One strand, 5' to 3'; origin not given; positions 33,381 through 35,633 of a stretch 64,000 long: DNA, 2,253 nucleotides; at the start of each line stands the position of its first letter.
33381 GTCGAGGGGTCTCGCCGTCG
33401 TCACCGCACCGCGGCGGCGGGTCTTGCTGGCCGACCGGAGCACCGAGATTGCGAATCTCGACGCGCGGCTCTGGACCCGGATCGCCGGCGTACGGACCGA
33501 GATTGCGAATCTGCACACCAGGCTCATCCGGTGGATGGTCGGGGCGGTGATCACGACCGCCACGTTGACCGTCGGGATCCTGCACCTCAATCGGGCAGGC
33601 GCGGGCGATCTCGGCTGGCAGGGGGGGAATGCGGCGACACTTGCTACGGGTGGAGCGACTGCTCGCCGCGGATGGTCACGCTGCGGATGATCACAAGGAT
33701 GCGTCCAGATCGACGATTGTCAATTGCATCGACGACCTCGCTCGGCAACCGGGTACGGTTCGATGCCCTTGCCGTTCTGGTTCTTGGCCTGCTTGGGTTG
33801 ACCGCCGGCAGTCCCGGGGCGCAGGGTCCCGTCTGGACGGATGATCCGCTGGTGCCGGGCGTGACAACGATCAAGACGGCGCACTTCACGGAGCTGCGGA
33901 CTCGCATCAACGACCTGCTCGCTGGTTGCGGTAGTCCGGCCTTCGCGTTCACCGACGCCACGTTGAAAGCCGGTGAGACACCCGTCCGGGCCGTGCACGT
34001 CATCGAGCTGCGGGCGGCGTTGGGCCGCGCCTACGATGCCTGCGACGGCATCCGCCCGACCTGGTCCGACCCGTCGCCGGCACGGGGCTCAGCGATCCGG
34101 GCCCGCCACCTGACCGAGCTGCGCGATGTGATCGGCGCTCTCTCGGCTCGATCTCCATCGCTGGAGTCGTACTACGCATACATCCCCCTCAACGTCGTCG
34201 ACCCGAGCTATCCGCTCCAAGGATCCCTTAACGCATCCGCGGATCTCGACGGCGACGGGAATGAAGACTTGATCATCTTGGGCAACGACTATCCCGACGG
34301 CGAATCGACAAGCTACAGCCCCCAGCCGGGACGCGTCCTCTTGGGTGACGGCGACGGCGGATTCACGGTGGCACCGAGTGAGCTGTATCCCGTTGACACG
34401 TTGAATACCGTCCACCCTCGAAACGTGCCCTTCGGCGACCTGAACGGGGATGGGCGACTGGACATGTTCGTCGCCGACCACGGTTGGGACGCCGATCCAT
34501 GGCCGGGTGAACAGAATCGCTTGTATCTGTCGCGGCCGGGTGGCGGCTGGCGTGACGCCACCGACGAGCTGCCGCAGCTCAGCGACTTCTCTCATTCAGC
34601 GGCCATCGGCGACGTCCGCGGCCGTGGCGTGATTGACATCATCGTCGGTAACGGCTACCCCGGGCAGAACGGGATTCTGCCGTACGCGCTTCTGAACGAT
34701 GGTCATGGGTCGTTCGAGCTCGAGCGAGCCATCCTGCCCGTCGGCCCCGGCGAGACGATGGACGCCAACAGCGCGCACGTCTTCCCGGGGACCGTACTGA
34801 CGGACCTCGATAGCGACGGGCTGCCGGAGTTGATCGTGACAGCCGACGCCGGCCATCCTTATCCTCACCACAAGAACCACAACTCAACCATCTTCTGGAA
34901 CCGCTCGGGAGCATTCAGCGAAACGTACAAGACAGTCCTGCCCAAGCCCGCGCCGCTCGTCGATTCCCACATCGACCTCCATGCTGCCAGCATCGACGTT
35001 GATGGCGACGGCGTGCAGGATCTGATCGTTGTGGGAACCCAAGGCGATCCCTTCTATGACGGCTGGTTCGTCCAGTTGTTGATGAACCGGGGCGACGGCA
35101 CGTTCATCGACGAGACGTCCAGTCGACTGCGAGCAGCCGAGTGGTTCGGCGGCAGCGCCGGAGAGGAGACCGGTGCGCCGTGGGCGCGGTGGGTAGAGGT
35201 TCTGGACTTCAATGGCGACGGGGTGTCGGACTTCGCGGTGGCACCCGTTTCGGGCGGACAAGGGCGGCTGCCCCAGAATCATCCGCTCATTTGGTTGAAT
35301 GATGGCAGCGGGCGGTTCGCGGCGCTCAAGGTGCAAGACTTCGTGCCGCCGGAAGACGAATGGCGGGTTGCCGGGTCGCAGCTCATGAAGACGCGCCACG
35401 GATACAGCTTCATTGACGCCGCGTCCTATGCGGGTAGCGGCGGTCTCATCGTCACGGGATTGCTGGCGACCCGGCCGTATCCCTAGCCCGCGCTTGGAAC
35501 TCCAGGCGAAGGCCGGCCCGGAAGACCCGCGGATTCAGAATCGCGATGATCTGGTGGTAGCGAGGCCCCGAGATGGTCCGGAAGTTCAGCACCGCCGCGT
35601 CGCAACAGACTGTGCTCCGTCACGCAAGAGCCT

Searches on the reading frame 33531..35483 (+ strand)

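Call 100: search_protein_families(library=pfam, proteins=[window:33531-35483:+], max_evalue=0.0001)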
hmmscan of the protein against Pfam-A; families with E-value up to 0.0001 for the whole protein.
window:33531-35483:+ (651 aa): 2 families
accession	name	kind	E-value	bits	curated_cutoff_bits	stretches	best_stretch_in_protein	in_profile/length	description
PF13517.12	FG-GAP_3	-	3e-31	108.3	26.9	4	238-314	1-61/61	FG-GAP-like repeat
PF01839.29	FG-GAP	-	4.4e-16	58.8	22.1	0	555-579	5-33/37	FG-GAP repeat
